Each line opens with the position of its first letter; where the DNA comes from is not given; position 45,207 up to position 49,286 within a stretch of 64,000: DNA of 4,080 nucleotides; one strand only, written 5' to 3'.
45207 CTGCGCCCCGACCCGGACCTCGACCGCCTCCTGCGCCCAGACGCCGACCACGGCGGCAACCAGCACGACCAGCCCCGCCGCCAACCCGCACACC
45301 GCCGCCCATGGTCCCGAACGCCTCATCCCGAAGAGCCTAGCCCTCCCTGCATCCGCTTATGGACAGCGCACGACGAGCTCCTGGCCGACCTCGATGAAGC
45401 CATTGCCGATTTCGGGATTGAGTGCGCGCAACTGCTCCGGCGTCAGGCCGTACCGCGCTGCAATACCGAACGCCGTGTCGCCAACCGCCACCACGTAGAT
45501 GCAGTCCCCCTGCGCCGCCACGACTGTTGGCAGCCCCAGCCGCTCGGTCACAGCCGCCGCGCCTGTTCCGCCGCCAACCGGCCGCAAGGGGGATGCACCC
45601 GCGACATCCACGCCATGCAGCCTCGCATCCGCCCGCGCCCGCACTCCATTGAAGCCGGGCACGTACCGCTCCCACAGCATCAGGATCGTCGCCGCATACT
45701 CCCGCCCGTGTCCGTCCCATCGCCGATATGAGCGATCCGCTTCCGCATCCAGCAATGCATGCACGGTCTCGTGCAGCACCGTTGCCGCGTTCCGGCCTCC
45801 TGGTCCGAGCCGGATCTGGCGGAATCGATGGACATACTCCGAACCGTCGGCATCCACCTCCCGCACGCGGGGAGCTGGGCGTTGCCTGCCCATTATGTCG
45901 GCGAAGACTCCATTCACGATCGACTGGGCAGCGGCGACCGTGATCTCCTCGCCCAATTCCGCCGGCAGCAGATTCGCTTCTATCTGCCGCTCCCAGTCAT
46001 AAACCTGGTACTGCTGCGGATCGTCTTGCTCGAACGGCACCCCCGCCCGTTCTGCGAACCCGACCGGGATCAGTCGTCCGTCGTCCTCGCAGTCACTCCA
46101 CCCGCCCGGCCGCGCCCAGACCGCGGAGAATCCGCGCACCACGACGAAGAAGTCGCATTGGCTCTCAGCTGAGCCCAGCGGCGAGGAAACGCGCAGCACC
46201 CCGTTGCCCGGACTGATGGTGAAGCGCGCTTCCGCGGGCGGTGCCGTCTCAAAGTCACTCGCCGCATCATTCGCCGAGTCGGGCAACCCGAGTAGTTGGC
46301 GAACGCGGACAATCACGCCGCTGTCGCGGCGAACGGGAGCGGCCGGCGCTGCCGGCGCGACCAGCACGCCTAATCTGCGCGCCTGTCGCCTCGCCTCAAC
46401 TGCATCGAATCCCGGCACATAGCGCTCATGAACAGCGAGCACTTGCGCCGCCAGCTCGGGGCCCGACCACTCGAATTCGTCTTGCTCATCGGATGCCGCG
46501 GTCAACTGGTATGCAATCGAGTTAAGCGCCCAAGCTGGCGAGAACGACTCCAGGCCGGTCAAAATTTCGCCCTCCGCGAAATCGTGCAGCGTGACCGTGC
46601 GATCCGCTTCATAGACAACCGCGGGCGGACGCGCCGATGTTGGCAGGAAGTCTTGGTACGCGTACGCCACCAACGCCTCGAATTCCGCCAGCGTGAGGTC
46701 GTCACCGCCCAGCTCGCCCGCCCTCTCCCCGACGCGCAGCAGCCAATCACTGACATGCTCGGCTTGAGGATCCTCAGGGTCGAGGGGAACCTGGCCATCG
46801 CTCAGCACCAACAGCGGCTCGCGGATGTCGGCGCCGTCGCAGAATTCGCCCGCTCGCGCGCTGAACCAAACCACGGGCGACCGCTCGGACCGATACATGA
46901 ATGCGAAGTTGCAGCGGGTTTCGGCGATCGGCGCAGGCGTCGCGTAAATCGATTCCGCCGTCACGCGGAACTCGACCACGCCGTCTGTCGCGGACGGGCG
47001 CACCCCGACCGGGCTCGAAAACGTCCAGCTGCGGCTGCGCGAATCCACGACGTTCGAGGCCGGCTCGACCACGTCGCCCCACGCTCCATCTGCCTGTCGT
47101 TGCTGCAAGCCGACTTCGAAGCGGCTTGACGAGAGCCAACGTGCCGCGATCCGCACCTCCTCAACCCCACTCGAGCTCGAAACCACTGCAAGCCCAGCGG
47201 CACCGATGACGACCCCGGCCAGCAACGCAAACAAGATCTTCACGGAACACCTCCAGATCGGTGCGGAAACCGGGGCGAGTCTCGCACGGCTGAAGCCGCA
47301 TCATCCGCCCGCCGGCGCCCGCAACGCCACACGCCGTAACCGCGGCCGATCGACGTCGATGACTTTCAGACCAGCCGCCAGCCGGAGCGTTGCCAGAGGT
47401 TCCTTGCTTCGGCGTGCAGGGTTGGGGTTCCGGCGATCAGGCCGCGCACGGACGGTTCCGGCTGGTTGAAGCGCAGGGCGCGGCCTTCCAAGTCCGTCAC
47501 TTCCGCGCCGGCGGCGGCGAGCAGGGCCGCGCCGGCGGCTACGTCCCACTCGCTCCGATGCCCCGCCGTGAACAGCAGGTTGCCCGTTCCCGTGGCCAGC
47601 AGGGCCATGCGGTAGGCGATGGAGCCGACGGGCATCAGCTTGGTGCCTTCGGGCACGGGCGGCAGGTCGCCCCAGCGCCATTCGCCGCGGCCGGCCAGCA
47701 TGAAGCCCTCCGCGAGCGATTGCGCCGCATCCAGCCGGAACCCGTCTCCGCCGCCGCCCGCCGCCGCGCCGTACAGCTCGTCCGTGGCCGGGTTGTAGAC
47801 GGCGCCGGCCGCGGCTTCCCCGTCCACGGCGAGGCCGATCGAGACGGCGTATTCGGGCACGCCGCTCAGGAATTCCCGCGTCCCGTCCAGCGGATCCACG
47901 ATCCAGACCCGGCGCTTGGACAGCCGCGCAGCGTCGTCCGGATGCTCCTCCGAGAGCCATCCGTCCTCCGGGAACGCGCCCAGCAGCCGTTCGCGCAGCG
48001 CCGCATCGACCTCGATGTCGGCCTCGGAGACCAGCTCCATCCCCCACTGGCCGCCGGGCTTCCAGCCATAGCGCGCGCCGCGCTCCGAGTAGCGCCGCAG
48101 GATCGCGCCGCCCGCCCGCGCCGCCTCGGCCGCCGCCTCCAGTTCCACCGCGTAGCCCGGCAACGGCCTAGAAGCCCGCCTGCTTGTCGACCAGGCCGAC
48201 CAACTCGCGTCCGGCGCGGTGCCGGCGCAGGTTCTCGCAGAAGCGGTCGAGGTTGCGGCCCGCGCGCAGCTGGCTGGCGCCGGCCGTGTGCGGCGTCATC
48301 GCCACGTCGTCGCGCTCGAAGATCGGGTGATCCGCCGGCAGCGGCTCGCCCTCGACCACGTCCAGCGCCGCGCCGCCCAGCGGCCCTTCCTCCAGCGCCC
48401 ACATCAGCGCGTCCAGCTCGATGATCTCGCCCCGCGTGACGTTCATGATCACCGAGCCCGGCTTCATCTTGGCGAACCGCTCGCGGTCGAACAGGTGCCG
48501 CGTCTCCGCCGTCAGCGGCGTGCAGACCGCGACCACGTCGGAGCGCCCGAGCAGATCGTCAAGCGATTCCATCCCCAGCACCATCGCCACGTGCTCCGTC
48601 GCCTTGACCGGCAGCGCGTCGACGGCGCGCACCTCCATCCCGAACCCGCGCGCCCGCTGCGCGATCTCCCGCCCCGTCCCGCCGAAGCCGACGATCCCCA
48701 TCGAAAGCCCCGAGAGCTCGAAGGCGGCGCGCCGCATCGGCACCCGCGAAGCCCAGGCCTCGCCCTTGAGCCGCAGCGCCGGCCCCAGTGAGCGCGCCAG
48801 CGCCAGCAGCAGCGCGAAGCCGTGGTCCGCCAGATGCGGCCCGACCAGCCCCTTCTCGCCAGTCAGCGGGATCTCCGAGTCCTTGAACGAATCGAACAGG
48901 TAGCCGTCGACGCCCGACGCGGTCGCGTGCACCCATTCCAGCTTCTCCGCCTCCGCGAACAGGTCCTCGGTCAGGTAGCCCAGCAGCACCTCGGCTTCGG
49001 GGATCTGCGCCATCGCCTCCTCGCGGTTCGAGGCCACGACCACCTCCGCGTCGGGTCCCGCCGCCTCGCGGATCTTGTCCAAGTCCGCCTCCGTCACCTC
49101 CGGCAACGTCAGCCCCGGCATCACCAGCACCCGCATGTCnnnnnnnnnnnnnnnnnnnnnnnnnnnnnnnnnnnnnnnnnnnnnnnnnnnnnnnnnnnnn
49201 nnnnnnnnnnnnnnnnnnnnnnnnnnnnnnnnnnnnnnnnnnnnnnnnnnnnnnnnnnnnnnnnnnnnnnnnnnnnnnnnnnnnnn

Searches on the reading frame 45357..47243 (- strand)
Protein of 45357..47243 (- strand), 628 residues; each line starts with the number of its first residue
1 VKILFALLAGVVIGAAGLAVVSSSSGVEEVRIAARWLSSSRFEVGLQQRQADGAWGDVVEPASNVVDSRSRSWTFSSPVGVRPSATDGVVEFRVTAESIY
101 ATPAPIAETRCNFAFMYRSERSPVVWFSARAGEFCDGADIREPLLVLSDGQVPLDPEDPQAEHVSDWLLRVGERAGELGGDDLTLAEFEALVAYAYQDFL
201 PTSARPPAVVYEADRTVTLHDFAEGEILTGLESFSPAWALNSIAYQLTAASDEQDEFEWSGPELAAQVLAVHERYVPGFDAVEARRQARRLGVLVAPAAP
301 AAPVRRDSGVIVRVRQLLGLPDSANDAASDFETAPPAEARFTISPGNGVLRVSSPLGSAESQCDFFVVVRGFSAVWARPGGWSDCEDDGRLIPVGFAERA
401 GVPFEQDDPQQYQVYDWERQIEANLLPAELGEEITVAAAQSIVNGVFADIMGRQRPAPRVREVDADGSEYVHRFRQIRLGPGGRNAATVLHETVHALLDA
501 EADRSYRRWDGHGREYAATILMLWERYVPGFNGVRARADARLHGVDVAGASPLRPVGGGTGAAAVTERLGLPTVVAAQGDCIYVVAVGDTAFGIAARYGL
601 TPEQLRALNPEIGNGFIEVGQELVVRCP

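Call 50: search_protein_families(library=pfam, proteins=[window:45357-47243:-], max_evalue=0.001)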
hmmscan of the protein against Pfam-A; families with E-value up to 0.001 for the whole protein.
window:45357-47243:- (628 aa): 1 family
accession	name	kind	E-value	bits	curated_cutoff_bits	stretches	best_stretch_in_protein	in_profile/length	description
PF01476.26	LysM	-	6.3e-11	42.5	20.9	1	583-625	1-42/43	LysM domain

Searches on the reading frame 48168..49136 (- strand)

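Call 50: search_protein_families(library=pfam, proteins=[window:48168-49136:-], max_evalue=0.001)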
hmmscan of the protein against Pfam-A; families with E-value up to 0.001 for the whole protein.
window:48168-49136:- (322 aa): 3 families
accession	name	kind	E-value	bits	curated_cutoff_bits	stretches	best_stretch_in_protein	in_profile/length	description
PF02826.25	2-Hacid_dh_C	-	1.4e-50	171.5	25.1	1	107-285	1-178/178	D-isomer specific 2-hydroxyacid dehydrogenase, NAD binding domain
PF00670.27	AdoHcyase_NAD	-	3.9e-05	24.3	27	1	137-236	17-112/162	S-adenosyl-L-homocysteine hydrolase, NAD binding domain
PF03446.21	NAD_binding_2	-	0.00024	21.6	21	1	146-235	2-94/161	NAD binding domain of 6-phosphogluconate dehydrogenase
